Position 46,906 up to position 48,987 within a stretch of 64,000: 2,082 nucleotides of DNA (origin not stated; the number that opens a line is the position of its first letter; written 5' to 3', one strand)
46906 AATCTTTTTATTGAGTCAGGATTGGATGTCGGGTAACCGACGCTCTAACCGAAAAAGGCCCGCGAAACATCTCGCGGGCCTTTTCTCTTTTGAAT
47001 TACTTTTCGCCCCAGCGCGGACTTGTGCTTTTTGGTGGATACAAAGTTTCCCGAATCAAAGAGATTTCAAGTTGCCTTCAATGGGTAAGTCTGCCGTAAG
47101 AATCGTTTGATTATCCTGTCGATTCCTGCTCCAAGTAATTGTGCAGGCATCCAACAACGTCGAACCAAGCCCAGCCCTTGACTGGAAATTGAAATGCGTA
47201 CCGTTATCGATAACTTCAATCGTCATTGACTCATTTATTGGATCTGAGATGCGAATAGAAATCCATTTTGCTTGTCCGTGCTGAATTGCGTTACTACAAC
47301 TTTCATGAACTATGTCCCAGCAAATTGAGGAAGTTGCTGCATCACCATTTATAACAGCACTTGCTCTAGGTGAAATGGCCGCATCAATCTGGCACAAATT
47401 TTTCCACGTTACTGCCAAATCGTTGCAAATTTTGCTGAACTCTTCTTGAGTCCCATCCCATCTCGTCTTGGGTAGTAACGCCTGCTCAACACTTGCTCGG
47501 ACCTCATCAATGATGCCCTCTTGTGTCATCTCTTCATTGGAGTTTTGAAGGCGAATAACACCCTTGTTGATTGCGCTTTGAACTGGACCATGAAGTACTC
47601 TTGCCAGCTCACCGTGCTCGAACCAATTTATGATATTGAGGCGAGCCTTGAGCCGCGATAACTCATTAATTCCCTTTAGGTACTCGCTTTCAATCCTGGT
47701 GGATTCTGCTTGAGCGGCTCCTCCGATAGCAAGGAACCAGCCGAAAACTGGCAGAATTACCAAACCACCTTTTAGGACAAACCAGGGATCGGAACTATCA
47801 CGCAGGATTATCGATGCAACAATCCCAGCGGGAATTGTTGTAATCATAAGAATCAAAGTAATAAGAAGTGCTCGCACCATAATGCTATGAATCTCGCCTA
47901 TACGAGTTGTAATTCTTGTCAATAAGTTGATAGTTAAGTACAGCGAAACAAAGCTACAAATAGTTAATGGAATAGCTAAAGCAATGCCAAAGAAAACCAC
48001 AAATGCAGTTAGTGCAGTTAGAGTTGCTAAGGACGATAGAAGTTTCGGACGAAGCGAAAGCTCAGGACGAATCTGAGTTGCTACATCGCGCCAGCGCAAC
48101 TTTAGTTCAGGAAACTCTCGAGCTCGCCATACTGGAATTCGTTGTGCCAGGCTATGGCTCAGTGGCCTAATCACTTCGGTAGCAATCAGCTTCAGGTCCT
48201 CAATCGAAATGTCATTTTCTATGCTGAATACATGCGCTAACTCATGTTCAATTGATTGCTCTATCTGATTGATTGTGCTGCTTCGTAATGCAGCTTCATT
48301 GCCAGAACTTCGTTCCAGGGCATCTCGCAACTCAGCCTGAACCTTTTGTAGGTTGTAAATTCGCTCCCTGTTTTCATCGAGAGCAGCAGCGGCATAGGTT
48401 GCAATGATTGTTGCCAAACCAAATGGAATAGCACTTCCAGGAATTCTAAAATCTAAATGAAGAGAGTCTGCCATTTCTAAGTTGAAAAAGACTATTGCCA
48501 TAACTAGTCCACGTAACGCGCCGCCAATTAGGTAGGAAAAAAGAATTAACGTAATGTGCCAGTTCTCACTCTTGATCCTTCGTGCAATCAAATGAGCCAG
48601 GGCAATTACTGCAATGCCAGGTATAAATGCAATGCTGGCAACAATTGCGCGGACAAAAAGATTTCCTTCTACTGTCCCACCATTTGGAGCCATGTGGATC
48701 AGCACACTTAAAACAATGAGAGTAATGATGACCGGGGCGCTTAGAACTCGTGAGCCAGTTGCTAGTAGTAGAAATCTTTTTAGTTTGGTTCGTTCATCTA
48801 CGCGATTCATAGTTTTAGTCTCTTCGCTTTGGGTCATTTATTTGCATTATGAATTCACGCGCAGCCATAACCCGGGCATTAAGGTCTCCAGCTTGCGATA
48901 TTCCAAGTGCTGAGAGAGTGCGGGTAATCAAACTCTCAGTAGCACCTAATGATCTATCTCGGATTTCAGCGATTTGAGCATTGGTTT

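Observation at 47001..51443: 4.4-kb AT-rich insertion bounded by 59-bp direct repeats that duplicate the 3' end of the TPP-enzyme gene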

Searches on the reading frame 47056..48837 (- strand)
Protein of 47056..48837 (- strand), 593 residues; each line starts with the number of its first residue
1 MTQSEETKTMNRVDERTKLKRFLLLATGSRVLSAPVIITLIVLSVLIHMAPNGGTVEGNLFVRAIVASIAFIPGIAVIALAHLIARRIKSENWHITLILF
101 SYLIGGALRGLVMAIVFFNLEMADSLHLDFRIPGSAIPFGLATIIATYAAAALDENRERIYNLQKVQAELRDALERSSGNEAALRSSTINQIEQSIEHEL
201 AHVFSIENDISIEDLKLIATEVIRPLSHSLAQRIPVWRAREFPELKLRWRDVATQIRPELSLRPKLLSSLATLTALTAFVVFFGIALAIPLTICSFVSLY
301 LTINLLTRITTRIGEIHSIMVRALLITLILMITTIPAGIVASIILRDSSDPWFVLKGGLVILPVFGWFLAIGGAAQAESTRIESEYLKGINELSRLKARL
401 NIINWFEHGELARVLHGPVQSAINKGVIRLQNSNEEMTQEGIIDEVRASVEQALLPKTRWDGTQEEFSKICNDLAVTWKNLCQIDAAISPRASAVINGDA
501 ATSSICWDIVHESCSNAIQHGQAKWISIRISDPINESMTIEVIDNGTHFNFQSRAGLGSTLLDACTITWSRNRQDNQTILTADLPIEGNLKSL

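Call 8: search_protein_families(library=pfam, proteins=[window:47056-48837:-], max_evalue=0.01)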
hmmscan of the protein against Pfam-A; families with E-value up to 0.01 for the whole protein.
window:47056-48837:- (593 aa): 1 family
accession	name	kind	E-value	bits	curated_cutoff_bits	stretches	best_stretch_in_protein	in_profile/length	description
PF02518.31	HATPase_c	-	0.0013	19.6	26.4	1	509-550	9-50/111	Histidine kinase-, DNA gyrase B-, and HSP90-like ATPase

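Call 14: find_encoding_contigs(protein=window:47056-48837:-, flank=10000, max_places=10)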
Protein window:47056-48837:- (593 aa): no gene with exactly this product is on record in the collection.

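Call 15: find_homologous_proteins(query=window:47056-48837:-, max_evalue=0.001)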
Query window:47056-48837:- (593 aa): 39 proteins with E <= 0.001 among 8000 candidates.
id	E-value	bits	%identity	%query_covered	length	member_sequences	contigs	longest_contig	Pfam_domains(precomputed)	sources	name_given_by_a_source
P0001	0.0e+0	1288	100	100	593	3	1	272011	-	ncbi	-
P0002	0.0e+0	1045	81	98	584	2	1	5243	-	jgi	jgi:hypothetical protein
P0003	8.5e-292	987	77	97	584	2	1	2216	-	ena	-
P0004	8.3e-214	729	89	62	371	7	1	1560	-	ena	-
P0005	3.8e-211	721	56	98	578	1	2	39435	-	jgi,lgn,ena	jgi:signal transduction histidine kinase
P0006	4.5e-210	717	56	96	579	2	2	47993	-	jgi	jgi:hypothetical protein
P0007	2.2e-197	675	52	97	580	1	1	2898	-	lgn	-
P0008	5.5e-197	674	52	96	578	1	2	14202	-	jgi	jgi:hypothetical protein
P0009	1.6e-196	672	51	97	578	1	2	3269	-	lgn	-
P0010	5.8e-196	671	53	96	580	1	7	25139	-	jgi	jgi:hypothetical protein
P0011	1.0e-195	670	53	97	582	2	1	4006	-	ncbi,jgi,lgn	jgi:hypothetical protein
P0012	7.2e-194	664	53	98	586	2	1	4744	-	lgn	-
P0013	4.7e-192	658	51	96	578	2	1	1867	-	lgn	-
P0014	1.4e-191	656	50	97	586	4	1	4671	-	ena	-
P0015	1.1e-189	650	52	96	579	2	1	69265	-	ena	-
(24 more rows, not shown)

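Call 16: find_encoding_contigs(protein=P0002, flank=10000, max_places=4)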
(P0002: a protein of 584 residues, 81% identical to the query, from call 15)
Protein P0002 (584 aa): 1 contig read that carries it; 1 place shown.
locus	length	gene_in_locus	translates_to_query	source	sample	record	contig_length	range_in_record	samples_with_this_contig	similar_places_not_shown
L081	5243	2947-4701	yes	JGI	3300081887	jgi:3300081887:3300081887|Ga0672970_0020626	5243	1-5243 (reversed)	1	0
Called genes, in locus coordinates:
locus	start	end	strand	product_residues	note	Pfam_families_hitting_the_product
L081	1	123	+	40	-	?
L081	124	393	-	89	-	PF05016:ParE_toxin (weak)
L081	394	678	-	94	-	PF02604:PhdYeFM_antitox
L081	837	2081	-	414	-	PF00691:OmpA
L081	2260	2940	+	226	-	PF00072:Response_reg, PF00196:GerE (faint)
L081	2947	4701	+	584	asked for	-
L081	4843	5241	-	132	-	?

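Call 17: find_encoding_contigs(protein=P0005, flank=10000, max_places=4)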
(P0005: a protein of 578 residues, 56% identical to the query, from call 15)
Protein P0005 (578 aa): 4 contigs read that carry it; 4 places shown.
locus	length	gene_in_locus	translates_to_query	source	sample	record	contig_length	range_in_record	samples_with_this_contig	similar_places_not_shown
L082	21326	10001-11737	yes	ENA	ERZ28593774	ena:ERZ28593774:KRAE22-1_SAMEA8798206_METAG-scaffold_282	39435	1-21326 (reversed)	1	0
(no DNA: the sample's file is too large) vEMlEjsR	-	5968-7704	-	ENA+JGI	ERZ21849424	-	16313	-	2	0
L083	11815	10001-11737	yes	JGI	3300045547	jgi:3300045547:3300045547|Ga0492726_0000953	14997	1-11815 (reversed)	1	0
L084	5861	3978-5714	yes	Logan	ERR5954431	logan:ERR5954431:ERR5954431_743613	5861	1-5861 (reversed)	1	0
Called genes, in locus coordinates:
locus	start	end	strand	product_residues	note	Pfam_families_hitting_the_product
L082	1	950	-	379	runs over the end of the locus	PF26049:RLMG_N, PF05175:MTS, PF06325:PrmA, PF12847:Methyltransf_18 (weak), PF13847:Methyltransf_31, PF08241:Methyltransf_11, PF08242:Methyltransf_12, PF13649:Methyltransf_25, +4 more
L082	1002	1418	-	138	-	PF00376:MerR, PF13411:MerR_1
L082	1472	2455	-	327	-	PF00226:DnaJ, PF01556:DnaJ_C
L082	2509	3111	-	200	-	PF01025:GrpE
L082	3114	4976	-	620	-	PF00012:HSP70, PF06723:MreB_Mbl, PF00012:HSP70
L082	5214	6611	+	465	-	PF11700:ATG22, PF07690:MFS_1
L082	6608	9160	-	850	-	-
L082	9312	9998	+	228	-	PF00072:Response_reg, PF00196:GerE (faint)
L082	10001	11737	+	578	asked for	-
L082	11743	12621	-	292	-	PF01040:UbiA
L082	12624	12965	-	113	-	PF18916:Lycopene_cyc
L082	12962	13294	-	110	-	-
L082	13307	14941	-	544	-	PF00890:FAD_binding_2 (faint), PF01266:DAO, PF01494:FAD_binding_3 (weak), PF01593:Amino_oxidase, PF13450:NAD_binding_8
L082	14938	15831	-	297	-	PF00494:SQS_PSY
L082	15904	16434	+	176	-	PF00293:NUDIX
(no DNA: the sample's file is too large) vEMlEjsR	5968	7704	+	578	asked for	-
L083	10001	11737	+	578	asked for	-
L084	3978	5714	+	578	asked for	-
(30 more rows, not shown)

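Call 18: find_encoding_contigs(protein=P0006, flank=10000, max_places=4)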
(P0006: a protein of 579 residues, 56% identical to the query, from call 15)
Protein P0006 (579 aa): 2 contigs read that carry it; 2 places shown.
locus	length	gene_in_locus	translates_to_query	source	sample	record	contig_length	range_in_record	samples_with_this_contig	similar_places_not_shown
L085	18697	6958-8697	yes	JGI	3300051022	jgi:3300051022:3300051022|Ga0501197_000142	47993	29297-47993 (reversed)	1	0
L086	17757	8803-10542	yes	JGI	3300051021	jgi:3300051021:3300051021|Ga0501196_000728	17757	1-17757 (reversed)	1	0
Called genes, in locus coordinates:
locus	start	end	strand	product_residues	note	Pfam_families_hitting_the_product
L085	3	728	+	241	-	?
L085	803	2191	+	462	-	PF11700:ATG22, PF07690:MFS_1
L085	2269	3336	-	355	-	PF09479:Flg_new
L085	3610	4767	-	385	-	-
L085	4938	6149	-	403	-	PF09479:Flg_new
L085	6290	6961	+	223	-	PF00072:Response_reg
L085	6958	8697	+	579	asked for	-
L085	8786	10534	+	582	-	PF00041:fn3 (weak)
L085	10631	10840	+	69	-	-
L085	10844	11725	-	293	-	PF01040:UbiA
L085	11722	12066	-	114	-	PF18916:Lycopene_cyc (weak)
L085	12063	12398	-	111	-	-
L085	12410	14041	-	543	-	PF00890:FAD_binding_2 (weak), PF01266:DAO, PF01494:FAD_binding_3 (weak), PF01593:Amino_oxidase, PF12831:FAD_oxidored (weak), PF13450:NAD_binding_8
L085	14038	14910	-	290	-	PF00494:SQS_PSY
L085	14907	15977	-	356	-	PF00348:polyprenyl_synt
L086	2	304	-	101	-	?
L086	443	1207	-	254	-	-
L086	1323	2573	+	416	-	-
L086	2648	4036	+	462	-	PF11700:ATG22, PF07690:MFS_1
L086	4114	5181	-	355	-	PF09479:Flg_new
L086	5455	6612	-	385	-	-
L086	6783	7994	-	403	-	PF09479:Flg_new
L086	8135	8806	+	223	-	PF00072:Response_reg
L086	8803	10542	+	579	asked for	-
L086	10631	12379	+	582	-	PF00041:fn3 (weak)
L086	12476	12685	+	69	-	-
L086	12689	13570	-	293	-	PF01040:UbiA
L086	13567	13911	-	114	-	PF18916:Lycopene_cyc (weak)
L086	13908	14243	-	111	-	-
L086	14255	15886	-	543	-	PF00890:FAD_binding_2 (weak), PF01266:DAO, PF01494:FAD_binding_3 (weak), PF01593:Amino_oxidase, PF12831:FAD_oxidored (weak), PF13450:NAD_binding_8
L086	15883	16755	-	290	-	PF00494:SQS_PSY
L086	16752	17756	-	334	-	?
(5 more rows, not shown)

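Call 22: list_cluster_members(proteins=[P0001])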
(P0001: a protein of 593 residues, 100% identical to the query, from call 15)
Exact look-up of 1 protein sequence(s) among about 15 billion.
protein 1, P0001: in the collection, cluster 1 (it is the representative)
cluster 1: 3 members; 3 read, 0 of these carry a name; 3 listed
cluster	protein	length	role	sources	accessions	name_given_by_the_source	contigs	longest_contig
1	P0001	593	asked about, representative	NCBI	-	-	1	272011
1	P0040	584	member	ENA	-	-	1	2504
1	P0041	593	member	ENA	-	-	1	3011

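Call 24: find_related_loci(query=window:47056-48837:-, collection=metagenome_contigs, flank=10000)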
Query window:47056-48837:- (593 aa) in metagenome_contigs; peptide patterns used: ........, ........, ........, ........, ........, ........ (x = any residue, [..] = any of these).
123 stretches matched a pattern, but none encodes a relative of the query by tblastn (E <= 1e-3).

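Call 26: find_related_loci(query=A1, collection=metagenome_contigs, flank=10000)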
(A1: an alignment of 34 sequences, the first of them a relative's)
Query A1 (593 aa) in metagenome_contigs; peptide patterns used: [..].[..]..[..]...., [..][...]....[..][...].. (x = any residue, [..] = any of these).
600 stretches matched a pattern (row limit reached: there are more); 39 encode a relative of the query (tblastn E <= 1e-3); 39 distinct loci.
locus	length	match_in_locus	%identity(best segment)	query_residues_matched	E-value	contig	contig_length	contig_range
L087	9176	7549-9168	50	10-550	0e+0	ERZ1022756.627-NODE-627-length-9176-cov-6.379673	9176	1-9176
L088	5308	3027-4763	46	8-587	8e-177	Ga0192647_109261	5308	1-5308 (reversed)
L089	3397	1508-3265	43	1-587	5e-180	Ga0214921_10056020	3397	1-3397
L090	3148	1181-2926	43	8-591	4e-175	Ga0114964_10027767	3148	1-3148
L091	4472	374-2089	48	15-586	9e-170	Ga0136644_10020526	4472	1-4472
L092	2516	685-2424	41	7-588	1e-172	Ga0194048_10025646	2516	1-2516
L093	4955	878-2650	38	5-587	3e-129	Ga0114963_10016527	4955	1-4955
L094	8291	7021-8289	46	8-430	5e-117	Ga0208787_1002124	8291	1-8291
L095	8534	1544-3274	34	9-590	3e-114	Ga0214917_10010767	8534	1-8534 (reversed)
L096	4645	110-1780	32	26-587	4e-104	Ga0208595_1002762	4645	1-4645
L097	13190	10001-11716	25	13-586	3e-47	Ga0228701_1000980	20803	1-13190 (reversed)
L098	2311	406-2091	26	27-586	1e-47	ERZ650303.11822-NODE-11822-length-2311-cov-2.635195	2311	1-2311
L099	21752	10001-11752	24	4-589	3e-42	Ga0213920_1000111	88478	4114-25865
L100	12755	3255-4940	24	27-586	3e-41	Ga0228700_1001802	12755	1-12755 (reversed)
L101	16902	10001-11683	24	27-585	3e-39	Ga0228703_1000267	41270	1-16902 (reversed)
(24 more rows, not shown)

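Call 27: find_encoding_contigs(protein=P0041, flank=10000, max_places=4)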
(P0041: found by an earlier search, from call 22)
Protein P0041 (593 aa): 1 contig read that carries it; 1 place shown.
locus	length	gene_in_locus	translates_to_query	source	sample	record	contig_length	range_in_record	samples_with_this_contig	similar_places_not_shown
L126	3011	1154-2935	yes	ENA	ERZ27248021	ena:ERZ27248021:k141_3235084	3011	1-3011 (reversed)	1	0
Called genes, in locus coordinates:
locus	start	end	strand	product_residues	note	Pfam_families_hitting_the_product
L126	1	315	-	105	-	?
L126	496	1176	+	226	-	PF00072:Response_reg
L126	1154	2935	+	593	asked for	-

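Call 28: find_encoding_contigs(protein=P0040, flank=10000, max_places=4)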
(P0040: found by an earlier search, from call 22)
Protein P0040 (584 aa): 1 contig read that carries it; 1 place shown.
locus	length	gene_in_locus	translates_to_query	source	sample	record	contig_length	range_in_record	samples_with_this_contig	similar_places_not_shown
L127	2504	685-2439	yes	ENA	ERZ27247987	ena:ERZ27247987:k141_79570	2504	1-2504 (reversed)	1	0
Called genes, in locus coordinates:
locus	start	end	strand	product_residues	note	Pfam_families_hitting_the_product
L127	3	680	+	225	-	?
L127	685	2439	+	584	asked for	-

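Call 29: find_encoding_contigs(protein=P0003, flank=10000, max_places=4)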
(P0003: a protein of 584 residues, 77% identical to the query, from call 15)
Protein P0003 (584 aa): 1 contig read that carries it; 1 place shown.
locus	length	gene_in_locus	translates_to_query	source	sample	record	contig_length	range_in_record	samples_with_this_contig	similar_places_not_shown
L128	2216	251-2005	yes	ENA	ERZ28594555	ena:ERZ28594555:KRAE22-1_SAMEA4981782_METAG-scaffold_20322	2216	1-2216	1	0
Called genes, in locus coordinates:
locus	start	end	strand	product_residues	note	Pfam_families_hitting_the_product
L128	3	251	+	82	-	?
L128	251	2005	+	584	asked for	-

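Call 30: find_encoding_contigs(protein=P0004, flank=10000, max_places=4)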
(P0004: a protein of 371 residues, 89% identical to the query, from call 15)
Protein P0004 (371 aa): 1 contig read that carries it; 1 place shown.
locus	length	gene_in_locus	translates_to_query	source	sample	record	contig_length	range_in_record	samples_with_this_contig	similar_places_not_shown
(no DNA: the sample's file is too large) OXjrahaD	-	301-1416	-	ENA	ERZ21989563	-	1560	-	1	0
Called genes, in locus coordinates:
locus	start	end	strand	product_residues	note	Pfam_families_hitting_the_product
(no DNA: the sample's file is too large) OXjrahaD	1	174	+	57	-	?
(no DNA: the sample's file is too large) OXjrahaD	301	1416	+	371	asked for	-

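Call 35: search_protein_families(library=pfam, proteins=[L095:33-338:+, L095:343-666:-, L095:780-1451:-, L095:1547-3277:+, L095:3293-4960:-, L095:5206-5655:-, L095:5665-6108:-, L095:6456-7058:-], max_evalue=0.01)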
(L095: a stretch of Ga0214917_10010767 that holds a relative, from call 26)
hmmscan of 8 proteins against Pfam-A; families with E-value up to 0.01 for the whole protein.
L095:33-338:+ (101 aa): 2 families
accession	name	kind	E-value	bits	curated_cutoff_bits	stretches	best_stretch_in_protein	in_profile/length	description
PF03118.21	RNA_pol_A_CTD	-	5.2e-06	26.5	23.8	1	30-93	3-66/67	Bacterial RNA polymerase, alpha chain C terminal domain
PF22931.4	SAM_TNK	-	0.00073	20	25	1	57-93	20-55/56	SAM domain-like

L095:343-666:- (107 aa): 8 families
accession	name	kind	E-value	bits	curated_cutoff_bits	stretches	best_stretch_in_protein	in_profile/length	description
PF00583.31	Acetyltransf_1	-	6.2e-19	68.8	20.7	1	9-92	34-114/116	Acetyltransferase (GNAT) family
PF13508.13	Acetyltransf_7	-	1.7e-15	57.5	27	1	11-92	6-80/84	Acetyltransferase (GNAT) domain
PF13673.13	Acetyltransf_10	-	1.2e-09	38.7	23.6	1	9-92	32-105/128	Acetyltransferase (GNAT) domain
PF08445.16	FR47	-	6e-08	33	22.1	1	20-94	2-77/86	FR47-like protein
PF14542.12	Acetyltransf_CG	-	5.5e-05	23.7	30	1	11-70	2-57/80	GCN5-related N-acetyl-transferase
PF13302.13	Acetyltransf_3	-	0.00056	21.1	25.4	1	11-92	56-135/138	Acetyltransferase (GNAT) domain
PF13880.12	Acetyltransf_13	-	0.0012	19.1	22.8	1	39-66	6-33/69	ESCO1/2 acetyl-transferase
PF13527.13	Acetyltransf_9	-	0.0091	16.4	25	0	10-66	43-101/127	Acetyltransferase (GNAT) domain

L095:780-1451:- (223 aa): 4 families
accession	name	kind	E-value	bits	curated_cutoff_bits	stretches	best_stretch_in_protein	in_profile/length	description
PF00072.30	Response_reg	-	1.8e-13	51.1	30.2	1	16-105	1-89/111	Response regulator receiver domain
PF00196.25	GerE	-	2.8e-05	24.1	23.5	1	154-177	2-25/57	Bacterial regulatory proteins, luxR family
PF08281.18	Sigma70_r4_2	-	0.005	16.9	25.7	1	154-197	10-54/54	Sigma-70, region 4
PF20274.4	cREC_REC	-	0.0065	17.6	27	0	41-84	16-60/88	Cyclic-phosphate processing Receiver domain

L095:1547-3277:+ (576 aa): 1 family
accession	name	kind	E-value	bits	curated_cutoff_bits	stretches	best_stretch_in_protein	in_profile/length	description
PF02518.31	HATPase_c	-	0.00023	22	26.4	1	493-535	7-49/111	Histidine kinase-, DNA gyrase B-, and HSP90-like ATPase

L095:3293-4960:- (555 aa): 0 families

L095:5206-5655:- (149 aa): 8 families
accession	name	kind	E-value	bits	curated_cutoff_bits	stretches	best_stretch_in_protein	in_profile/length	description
PF00583.31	Acetyltransf_1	-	1.3e-21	77.5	20.7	1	16-134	1-114/116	Acetyltransferase (GNAT) family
PF13508.13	Acetyltransf_7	-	3e-15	56.8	27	1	52-134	5-80/84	Acetyltransferase (GNAT) domain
PF13673.13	Acetyltransf_10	-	8.1e-09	36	23.6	1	51-134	32-105/128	Acetyltransferase (GNAT) domain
PF08445.16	FR47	-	5e-08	33.3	22.1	1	62-136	2-77/86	FR47-like protein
PF14542.12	Acetyltransf_CG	-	0.00021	21.8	30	1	55-111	4-56/80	GCN5-related N-acetyl-transferase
PF13302.13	Acetyltransf_3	-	0.00032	21.8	25.4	1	36-134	34-135/138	Acetyltransferase (GNAT) domain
PF13880.12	Acetyltransf_13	-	0.0022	18.2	22.8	1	82-108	7-33/69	ESCO1/2 acetyl-transferase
PF13527.13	Acetyltransf_9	-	0.0027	18.2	25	1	39-107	30-100/127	Acetyltransferase (GNAT) domain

L095:5665-6108:- (147 aa): 1 family
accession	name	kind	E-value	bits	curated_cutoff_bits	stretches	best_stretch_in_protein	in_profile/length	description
PF00581.25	Rhodanese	-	6.2e-14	52.7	22.2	1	28-117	5-101/102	Rhodanese-like domain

L095:6456-7058:- (200 aa): 2 families
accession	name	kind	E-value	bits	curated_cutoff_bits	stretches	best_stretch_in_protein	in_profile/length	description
PF12671.13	Amidase_6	-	1.2e-21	78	23.2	1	39-175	5-150/163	Putative amidase domain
PF05257.22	CHAP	-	6.9e-06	26.9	26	1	64-151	10-69/81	CHAP domain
